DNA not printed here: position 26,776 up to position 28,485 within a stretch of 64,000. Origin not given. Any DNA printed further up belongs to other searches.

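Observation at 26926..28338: Archaeal/eukaryote-type ADP-dependent sugar kinase in an alphaproteobacterium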

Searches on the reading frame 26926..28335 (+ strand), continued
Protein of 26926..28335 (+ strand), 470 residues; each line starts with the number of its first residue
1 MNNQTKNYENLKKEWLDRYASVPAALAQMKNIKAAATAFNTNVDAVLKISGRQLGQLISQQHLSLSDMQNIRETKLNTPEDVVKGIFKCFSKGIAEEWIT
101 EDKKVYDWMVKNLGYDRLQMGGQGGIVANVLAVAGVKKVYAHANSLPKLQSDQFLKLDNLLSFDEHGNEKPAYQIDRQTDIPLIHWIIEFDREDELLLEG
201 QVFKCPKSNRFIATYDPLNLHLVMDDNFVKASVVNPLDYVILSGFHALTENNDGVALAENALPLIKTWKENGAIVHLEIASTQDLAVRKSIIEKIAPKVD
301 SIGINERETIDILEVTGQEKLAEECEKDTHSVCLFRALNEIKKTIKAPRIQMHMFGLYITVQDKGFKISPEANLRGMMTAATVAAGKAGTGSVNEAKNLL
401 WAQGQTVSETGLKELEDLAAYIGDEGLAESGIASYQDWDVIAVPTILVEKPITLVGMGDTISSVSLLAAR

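Call 19: find_encoding_contigs(protein=window:26926-28335:+, flank=10000, max_places=4)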
Protein window:26926-28335:+ (470 aa): 6 contigs read that carry it; 3 places shown.
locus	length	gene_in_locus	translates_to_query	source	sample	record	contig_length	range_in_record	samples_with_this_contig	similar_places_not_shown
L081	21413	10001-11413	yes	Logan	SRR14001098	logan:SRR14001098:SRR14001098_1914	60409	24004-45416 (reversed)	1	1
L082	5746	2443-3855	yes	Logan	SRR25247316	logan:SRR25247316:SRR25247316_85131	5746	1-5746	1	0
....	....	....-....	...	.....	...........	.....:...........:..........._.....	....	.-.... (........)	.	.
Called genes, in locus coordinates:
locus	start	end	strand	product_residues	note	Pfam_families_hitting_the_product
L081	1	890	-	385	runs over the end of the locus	PF03562:MltA, PF06725:3D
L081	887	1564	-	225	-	PF04280:Tim44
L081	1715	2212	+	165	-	PF02556:SecB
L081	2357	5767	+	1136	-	PF03797:Autotransporter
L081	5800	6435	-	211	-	PF22175:Ogg-HhH (weak), PF00730:HhH-GPD, PF00633:HHH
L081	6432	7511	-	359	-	PF00814:TsaD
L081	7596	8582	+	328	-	-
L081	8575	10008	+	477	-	-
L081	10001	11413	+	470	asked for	PF04587:ADP_PFK_GK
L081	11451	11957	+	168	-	-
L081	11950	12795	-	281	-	PF00571:CBS, PF03471:CorC_HlyC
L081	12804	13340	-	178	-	PF13189:Cytidylate_kin2 (faint), PF13238:AAA_18, PF13671:AAA_33 (faint), PF01202:SKI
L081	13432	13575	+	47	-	-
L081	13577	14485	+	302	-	PF02899:Phage_int_SAM_1, PF00589:Phage_integrase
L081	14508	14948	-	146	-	-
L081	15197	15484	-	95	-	-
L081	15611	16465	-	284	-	PF00398:RrnaAD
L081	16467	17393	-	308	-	PF13623:SurA_N_2, PF13624:SurA_N_3, PF09312:SurA_N, PF13145:Rotamase_2, PF13616:Rotamase_3, PF00639:Rotamase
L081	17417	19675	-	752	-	PF03968:LptD_N (faint), PF04453:LptD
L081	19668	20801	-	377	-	PF03739:LptF_LptG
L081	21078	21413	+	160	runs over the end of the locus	PF01257:2Fe-2S_thioredx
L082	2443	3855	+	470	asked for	PF04587:ADP_PFK_GK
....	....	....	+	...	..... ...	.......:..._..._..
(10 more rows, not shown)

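Call 24: search_protein_representatives(protein=window:26926-28335:+)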
Query: 470 residues. Proteins with E-value up to 0.001 (for the whole library): 622; up to 1e-10: 358; up to 1e-30: 129. The best 150 are listed.
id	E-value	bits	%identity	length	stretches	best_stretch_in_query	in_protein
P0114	7.3e-200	680.9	65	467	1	11-470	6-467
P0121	1.4e-139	482.2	49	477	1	10-470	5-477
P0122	1.3e-126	439.5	47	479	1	10-468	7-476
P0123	2.3e-126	438.6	49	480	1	10-470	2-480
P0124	1.7e-123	429.2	46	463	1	9-470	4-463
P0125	4.3e-115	401.5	45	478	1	14-469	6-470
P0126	2.1e-110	386.0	43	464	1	15-468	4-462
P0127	6.8e-109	381.1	43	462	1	13-468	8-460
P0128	8.5e-103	361.0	42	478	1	14-468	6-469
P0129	2.3e-95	336.5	52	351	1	131-469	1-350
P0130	1.8e-91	323.6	41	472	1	23-468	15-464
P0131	6.1e-75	269.2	62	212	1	8-209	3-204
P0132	3.4e-67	243.6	37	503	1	24-466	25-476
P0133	5.1e-67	243.1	48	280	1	12-272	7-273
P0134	1.9e-61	224.7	40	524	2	36-320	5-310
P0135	4.9e-61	223.3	34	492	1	12-464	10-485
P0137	1.6e-60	221.7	33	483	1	21-468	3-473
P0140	1.1e-57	212.3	36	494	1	25-468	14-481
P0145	2.1e-53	198.2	31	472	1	22-468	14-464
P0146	2.9e-53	197.7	34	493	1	11-468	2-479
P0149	2.7e-51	191.2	31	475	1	15-467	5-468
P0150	3.7e-51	190.8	30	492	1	12-468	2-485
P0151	1.9e-50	188.4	31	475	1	25-467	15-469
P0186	1.2e-40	156.1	30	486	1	9-467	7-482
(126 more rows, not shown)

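Call 29: list_cluster_members(proteins=[P0121, P0122, P0123, P0124, P0125, P0126, P0127, P0128, P0130, P0134])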
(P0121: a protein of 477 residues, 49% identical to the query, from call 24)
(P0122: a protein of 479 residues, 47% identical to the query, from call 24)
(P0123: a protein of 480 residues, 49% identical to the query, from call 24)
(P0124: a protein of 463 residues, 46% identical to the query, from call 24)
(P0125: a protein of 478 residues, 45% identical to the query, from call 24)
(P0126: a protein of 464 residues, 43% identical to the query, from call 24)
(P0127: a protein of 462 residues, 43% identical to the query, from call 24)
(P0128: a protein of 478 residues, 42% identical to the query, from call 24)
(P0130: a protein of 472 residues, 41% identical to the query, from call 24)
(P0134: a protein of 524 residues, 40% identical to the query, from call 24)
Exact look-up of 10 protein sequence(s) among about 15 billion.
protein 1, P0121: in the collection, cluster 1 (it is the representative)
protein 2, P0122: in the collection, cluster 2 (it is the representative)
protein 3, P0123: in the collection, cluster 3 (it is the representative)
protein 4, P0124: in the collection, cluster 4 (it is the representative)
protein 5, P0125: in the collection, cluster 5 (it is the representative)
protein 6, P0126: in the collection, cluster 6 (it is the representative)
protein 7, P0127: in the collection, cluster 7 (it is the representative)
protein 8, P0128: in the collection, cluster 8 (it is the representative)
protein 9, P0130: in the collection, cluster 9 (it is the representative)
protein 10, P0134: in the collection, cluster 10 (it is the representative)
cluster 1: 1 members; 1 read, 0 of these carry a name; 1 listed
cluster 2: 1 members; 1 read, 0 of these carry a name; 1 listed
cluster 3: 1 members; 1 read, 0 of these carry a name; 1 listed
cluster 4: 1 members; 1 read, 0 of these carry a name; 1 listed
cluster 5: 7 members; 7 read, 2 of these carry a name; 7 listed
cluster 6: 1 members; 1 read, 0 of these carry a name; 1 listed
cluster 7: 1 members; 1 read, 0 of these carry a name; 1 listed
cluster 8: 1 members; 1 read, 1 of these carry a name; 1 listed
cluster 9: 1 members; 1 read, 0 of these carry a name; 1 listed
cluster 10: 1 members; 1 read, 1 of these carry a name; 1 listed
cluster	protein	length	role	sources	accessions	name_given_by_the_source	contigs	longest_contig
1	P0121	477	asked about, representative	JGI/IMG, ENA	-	-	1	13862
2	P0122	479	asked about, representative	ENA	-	-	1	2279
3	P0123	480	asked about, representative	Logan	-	-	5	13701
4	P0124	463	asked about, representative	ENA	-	-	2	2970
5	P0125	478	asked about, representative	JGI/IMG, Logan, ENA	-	-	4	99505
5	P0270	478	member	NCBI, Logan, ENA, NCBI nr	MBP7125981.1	ADP-dependent glucokinase/phosphofructokinase [Myxococcota bacterium]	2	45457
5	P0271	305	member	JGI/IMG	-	ADP-dependent phosphofructokinase/glucokinase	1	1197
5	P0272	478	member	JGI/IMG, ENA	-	-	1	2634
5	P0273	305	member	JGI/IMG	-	-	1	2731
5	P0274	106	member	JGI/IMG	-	-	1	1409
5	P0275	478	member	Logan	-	-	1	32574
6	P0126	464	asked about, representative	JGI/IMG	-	-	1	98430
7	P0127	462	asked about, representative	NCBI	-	-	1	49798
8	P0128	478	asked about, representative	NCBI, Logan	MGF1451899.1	MAG: ADP-dependent glucokinase/phosphofructokinase [Opitutales bacterium]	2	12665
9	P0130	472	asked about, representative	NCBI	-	-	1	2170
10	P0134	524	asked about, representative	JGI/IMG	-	ADP-dependent phosphofructokinase/glucokinase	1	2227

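Call 30: list_cluster_members(proteins=[P0132, P0149, P0140, P0150, P0137, P0135, P0146, P0145, P0151, P0186])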
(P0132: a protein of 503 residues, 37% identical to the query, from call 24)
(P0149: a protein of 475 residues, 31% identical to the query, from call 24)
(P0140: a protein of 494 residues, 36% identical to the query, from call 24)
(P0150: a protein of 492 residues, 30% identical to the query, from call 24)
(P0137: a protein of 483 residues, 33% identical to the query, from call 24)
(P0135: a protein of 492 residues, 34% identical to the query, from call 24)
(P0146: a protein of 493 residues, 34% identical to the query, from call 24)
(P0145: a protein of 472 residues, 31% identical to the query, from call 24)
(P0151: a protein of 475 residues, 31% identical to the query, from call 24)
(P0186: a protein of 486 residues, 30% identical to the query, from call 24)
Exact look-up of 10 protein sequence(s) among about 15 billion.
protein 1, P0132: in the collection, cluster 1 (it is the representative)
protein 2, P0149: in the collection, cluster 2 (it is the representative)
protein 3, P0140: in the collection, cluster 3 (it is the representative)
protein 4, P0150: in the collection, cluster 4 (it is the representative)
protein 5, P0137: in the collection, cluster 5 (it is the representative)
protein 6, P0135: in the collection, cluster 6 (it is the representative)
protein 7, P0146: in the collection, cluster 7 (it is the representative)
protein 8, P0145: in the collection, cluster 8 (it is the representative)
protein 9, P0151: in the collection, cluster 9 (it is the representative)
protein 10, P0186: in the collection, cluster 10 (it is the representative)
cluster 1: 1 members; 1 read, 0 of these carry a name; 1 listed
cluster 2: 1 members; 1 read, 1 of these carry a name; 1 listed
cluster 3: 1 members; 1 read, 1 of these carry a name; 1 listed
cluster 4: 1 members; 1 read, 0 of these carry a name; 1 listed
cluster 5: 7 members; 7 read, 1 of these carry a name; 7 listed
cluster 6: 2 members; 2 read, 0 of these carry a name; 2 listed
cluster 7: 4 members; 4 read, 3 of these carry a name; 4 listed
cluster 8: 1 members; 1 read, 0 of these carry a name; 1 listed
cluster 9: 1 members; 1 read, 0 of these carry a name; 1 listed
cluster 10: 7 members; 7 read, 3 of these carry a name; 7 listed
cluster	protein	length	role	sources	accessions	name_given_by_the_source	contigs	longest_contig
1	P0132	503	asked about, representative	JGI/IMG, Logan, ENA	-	-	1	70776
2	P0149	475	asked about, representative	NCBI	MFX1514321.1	MAG: ADP-dependent glucokinase/phosphofructokinase [Promethearchaeota archaeon]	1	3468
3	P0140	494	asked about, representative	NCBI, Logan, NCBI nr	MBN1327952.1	MAG: ADP-dependent glucokinase/phosphofructokinase [Candidatus Heimdallarchaeota archaeon] | ADP-dependent glucokinase/phosphofructokinase [Candidatus Heimdallarchaeota archaeon]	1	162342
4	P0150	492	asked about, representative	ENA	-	-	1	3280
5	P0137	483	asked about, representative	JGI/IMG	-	-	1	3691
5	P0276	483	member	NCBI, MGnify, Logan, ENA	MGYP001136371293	CR=1 FL=1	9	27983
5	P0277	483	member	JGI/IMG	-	-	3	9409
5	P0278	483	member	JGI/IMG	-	-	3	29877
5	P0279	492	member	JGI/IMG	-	-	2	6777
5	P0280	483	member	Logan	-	-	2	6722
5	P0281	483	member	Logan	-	-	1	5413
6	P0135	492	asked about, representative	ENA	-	-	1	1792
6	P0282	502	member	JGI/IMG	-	-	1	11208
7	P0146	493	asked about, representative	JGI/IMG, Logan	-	ADP-dependent phosphofructokinase/glucokinase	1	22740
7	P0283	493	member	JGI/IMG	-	ADP-dependent phosphofructokinase/glucokinase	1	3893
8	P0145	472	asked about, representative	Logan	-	-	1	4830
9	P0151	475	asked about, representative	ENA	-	-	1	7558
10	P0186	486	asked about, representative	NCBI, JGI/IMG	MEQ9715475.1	MAG: ADP-dependent glucokinase/phosphofructokinase [Candidatus Asgardarchaeum sp.]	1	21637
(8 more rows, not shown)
